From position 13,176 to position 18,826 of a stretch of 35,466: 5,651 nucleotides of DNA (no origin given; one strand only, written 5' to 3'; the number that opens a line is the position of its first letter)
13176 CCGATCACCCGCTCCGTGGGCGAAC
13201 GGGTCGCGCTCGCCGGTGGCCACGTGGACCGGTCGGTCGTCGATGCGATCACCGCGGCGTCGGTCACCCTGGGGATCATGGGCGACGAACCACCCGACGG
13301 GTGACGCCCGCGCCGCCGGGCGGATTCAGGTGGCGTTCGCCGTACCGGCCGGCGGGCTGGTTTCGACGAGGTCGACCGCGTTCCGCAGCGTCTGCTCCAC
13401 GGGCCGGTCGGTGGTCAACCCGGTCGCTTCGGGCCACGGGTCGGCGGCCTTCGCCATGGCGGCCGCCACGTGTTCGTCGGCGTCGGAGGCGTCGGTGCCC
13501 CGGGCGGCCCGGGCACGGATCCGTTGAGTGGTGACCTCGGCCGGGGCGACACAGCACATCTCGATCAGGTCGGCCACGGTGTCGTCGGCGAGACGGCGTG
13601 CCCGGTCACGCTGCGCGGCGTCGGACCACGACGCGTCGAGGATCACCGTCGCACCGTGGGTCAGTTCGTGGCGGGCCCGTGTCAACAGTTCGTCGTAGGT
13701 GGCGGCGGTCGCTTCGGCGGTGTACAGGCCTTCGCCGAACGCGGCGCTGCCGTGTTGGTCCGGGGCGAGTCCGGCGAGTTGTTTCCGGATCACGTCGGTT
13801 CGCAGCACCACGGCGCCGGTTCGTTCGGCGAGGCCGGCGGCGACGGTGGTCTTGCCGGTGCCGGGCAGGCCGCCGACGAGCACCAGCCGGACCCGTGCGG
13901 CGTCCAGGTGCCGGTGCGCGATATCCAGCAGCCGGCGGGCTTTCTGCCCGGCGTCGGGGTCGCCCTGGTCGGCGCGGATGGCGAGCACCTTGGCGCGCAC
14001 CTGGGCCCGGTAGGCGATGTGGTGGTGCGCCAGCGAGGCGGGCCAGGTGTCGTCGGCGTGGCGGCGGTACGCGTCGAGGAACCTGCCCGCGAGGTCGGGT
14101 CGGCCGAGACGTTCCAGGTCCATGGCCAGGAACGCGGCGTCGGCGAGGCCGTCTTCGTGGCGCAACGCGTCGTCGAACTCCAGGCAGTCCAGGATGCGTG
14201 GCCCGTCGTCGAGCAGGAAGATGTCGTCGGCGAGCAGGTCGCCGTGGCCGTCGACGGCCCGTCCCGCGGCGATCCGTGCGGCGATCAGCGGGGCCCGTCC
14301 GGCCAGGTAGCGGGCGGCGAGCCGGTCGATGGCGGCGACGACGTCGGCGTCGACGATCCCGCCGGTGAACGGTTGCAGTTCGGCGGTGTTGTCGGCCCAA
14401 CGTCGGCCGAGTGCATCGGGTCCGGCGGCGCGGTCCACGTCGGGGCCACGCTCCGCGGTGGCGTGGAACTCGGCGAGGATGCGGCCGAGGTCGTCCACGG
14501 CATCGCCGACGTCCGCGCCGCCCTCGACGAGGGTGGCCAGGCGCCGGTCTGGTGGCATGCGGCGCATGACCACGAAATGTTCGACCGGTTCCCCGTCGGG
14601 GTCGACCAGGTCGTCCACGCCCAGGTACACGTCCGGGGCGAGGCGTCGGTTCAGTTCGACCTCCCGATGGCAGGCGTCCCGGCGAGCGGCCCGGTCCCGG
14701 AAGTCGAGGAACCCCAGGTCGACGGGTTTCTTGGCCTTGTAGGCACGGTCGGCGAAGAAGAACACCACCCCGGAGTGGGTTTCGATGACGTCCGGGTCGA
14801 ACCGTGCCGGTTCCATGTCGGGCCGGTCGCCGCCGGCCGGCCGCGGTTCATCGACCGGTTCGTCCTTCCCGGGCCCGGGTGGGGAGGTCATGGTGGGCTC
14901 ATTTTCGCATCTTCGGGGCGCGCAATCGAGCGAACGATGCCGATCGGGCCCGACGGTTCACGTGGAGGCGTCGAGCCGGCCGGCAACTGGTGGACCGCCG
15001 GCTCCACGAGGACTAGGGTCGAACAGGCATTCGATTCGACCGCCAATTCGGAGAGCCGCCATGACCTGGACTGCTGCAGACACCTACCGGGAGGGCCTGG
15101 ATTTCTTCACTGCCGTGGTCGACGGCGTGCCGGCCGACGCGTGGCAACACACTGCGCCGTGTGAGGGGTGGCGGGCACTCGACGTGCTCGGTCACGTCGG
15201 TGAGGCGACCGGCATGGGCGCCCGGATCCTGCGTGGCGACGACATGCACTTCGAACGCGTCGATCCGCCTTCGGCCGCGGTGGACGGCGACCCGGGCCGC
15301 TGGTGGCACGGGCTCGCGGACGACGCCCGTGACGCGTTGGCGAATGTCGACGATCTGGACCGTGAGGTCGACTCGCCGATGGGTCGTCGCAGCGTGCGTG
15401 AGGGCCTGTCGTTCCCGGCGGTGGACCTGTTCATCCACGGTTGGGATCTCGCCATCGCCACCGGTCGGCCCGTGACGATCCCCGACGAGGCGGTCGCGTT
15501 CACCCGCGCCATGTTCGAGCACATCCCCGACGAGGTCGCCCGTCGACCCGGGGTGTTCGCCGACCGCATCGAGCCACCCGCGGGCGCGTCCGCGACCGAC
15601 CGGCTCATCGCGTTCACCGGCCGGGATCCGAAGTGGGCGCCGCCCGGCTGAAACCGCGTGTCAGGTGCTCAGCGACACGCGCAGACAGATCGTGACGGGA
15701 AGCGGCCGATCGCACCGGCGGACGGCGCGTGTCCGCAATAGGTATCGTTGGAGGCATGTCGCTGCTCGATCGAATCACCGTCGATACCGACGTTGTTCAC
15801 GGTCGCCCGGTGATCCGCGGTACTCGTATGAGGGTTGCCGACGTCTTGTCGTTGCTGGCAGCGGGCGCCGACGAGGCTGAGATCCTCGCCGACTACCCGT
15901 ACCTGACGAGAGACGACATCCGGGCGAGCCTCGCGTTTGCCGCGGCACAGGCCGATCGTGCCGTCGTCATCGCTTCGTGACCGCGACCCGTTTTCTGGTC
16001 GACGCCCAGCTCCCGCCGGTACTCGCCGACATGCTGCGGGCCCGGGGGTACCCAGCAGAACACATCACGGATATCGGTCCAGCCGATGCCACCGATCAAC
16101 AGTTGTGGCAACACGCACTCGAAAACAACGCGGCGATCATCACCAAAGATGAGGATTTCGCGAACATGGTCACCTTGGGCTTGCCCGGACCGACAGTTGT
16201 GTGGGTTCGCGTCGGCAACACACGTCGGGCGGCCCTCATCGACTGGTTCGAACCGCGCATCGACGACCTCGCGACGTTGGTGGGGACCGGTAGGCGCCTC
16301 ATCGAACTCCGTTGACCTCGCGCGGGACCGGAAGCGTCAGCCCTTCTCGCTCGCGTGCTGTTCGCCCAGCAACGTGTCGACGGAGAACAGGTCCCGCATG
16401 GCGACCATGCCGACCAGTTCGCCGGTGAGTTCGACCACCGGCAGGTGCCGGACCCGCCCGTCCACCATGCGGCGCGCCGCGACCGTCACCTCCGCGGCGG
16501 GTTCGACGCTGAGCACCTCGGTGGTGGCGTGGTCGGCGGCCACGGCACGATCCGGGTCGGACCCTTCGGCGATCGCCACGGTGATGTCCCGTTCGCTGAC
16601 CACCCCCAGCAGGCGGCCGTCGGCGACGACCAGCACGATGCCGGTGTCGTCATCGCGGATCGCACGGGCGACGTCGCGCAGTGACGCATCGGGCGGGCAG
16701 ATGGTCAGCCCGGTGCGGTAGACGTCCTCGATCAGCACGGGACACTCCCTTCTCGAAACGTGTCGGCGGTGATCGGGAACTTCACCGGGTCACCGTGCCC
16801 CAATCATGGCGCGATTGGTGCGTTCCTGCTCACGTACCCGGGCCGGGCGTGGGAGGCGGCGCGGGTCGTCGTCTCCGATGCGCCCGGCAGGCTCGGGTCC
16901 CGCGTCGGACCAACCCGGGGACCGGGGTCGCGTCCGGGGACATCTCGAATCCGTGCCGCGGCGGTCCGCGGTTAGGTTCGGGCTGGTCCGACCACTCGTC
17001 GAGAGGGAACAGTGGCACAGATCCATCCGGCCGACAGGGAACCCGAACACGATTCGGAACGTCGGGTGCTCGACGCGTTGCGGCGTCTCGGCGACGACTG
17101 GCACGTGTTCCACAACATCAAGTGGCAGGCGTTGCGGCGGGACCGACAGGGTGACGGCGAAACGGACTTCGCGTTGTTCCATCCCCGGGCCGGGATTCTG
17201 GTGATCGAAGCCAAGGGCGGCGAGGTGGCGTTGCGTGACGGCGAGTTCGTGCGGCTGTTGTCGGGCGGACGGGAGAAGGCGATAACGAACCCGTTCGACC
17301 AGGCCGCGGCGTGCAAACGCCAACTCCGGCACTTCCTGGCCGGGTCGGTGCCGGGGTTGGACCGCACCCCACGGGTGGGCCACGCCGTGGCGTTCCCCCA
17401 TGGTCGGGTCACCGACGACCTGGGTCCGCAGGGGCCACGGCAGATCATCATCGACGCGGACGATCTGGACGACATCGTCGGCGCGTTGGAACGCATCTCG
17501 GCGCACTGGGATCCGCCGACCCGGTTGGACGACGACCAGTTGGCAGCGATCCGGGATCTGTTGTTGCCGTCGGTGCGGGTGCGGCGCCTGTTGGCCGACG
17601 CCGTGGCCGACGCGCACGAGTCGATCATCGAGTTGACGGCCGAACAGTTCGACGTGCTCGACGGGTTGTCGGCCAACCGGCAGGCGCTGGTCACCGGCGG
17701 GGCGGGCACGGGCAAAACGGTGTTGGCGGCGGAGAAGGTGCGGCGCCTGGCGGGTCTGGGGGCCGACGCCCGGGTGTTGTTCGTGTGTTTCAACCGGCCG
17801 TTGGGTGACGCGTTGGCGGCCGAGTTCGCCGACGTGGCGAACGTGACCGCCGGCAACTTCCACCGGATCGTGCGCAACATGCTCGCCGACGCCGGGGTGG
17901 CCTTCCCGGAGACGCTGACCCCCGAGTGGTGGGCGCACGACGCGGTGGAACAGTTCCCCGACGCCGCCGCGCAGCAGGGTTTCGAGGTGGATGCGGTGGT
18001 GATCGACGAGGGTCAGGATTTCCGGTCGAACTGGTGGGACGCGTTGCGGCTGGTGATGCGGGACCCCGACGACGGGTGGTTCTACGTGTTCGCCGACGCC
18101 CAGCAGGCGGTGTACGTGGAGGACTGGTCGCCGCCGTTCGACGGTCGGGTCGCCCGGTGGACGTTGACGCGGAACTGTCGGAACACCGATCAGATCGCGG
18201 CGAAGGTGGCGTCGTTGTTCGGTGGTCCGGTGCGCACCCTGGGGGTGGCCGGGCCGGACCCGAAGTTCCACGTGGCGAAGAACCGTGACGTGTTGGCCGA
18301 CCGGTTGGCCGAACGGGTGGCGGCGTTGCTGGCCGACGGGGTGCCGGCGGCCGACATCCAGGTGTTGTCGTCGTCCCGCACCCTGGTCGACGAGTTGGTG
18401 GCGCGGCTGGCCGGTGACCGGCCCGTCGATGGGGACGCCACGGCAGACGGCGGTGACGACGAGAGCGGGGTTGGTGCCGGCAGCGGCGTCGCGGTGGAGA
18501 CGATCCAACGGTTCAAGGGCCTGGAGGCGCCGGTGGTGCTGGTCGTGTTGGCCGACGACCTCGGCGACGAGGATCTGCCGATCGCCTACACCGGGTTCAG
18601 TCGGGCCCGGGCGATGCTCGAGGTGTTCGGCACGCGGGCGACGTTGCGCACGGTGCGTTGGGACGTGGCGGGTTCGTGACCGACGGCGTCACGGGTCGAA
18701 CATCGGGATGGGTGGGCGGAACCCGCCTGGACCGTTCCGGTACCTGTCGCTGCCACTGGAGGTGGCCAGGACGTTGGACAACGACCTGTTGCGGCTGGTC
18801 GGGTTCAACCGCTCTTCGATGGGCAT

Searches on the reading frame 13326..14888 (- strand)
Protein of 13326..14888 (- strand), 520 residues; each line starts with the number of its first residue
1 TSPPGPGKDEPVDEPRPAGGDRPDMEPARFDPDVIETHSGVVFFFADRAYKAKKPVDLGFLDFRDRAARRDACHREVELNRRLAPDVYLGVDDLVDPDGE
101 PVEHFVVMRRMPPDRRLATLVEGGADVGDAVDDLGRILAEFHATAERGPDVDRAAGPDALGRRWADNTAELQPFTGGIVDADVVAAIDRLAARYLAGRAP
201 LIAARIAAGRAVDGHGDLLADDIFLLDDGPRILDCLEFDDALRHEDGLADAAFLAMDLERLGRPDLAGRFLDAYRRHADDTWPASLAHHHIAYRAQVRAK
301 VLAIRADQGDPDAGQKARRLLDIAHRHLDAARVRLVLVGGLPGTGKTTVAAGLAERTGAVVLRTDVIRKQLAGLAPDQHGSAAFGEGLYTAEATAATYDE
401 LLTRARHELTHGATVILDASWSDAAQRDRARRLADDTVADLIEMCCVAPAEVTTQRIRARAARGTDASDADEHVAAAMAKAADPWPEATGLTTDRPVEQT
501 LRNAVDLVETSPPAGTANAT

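Call 77: search_protein_families(library=pfam, proteins=[window:13326-14888:-], max_evalue=0.001)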
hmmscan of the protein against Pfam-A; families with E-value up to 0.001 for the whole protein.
window:13326-14888:- (520 aa): 5 families
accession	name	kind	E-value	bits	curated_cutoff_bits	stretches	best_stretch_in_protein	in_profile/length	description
PF13671.12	AAA_33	-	5.2e-29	101.8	27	1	335-483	1-141/143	AAA domain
PF13207.12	AAA_17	-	6e-06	27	27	1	340-470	2-132/136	AAA domain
PF13238.12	AAA_18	-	2.1e-05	25.4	29.4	1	336-461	1-112/128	AAA domain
PF06414.18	Zeta_toxin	-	0.00023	21.1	22.3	1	331-374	14-61/199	Zeta toxin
PF13604.12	AAA_30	-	0.00025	21.3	27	1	326-439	11-117/191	AAA domain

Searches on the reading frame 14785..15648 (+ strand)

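Call 77: search_protein_families(library=pfam, proteins=[window:14785-15648:+], max_evalue=0.001)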
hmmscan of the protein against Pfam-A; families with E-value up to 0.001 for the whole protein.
window:14785-15648:+ (288 aa): 1 family
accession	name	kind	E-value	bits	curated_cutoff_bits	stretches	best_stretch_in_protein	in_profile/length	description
PF11716.13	MDMPI_N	-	6.9e-12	46.7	24.2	1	102-223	2-140/140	Mycothiol maleylpyruvate isomerase N-terminal domain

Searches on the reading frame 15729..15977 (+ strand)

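Call 95: search_protein_families(library=pfam, proteins=[window:15729-15977:+], max_evalue=0.1)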
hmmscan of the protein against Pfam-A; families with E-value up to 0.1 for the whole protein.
window:15729-15977:+ (83 aa): 1 family
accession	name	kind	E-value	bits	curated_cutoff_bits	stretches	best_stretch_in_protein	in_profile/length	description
PF04255.20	DUF433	-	1.3e-23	83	23.6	1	16-71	1-56/56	Protein of unknown function (DUF433)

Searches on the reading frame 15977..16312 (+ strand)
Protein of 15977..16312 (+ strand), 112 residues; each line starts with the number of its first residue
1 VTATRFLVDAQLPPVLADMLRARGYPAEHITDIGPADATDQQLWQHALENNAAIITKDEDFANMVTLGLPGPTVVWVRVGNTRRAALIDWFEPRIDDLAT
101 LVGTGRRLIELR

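Call 95: search_protein_families(library=pfam, proteins=[window:15977-16312:+], max_evalue=0.1)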
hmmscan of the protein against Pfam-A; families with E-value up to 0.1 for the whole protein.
window:15977-16312:+ (112 aa): 4 families
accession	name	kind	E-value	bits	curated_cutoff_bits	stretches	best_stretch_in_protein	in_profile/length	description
PF18480.7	DUF5615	-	1.5e-22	79.9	23.8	1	5-98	2-95/110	Domain of unknown function (DUF5615)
PF18478.7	PIN_10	-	2.3e-09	37.7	26.2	1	5-62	2-63/84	PIN like domain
PF01927.22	Mut7-C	-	1.8e-05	25.3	23.3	1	4-64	1-55/146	Mut7-C RNAse domain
PF01850.27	PIN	-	0.099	13.7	23.6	0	37-64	90-117/120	PIN domain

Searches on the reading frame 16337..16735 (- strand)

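Call 77: search_protein_families(library=pfam, proteins=[window:16337-16735:-], max_evalue=0.001)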
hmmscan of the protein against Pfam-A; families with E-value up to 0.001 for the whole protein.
window:16337-16735:- (132 aa): 1 family
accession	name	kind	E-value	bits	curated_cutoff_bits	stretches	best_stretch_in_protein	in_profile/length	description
PF00571.33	CBS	-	2.8e-20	72.8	24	2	2-56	1-56/57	CBS domain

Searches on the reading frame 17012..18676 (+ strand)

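Call 10: search_protein_families(library=pfam, proteins=[window:17012-18676:+], max_evalue=0.01)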
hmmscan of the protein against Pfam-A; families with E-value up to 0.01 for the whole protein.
window:17012-18676:+ (555 aa): 10 families
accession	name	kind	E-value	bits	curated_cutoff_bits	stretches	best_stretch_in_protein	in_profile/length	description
PF08378.17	NERD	-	6e-12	46.5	22.1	1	13-128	3-110/111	Nuclease-related domain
PF13245.12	AAA_19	-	4.9e-09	36.9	25.1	1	220-369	9-132/134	AAA domain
PF13538.12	UvrD_C_2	-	1.2e-06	28.7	27.4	1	493-534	2-47/52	UvrD-like helicase C-terminal domain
PF04851.21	ResIII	-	1.9e-05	25.1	22.5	1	205-278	11-79/164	Type III restriction enzyme, res subunit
PF00580.27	UvrD-helicase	-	1.9e-05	24.9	23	0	221-261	12-54/271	UvrD/REP helicase N-terminal domain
PF09848.15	SLFN-g3_helicase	-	3.4e-05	23.7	24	1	225-337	4-91/354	Schlafen group 3, DNA/RNA helicase domain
PF13401.12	AAA_22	-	0.00029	21.6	27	1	225-350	8-109/130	AAA domain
PF13604.12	AAA_30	-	0.0032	17.6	27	1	208-334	2-97/191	AAA domain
PF06745.19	ATPase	-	0.0035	17.2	26.6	1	213-242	8-39/231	KaiC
PF13191.12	AAA_16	-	0.0038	18.2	32.6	1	221-353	21-160/167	AAA ATPase domain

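Call 11: search_protein_families(library=padloc, proteins=[window:17012-18676:+], max_evalue=0.001)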
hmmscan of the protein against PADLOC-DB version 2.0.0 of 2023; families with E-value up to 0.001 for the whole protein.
window:17012-18676:+ (555 aa): 8 families
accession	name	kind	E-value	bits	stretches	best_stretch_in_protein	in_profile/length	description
PDLC03813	RTasNERD-Hel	-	7.4e-62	208.1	1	1-397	1-367/519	DRT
PDLC01087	C3a187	-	2.1e-28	97.5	1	15-544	18-547/559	NERD+UvrD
PDLC00104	GajB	-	5.8e-06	23.3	1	219-263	12-58/574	UrvD helicase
PDLC04140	mad8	-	9.6e-05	20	1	212-290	17-100/314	mads_8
PDLC00132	GajB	-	0.00026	17.8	0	206-294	2-92/625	UrvD helicase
PDLC01734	typeIV_RecD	-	0.00047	16.5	1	193-254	325-386/763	RecD_0_IVD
PDLC02350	AbiO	-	0.00055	16.8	0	208-248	179-218/468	AbiO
PDLC01148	RecD_like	-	0.00066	16.1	0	191-239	297-345/719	RecD/Tra ATPase fused to N-terminal HHH domain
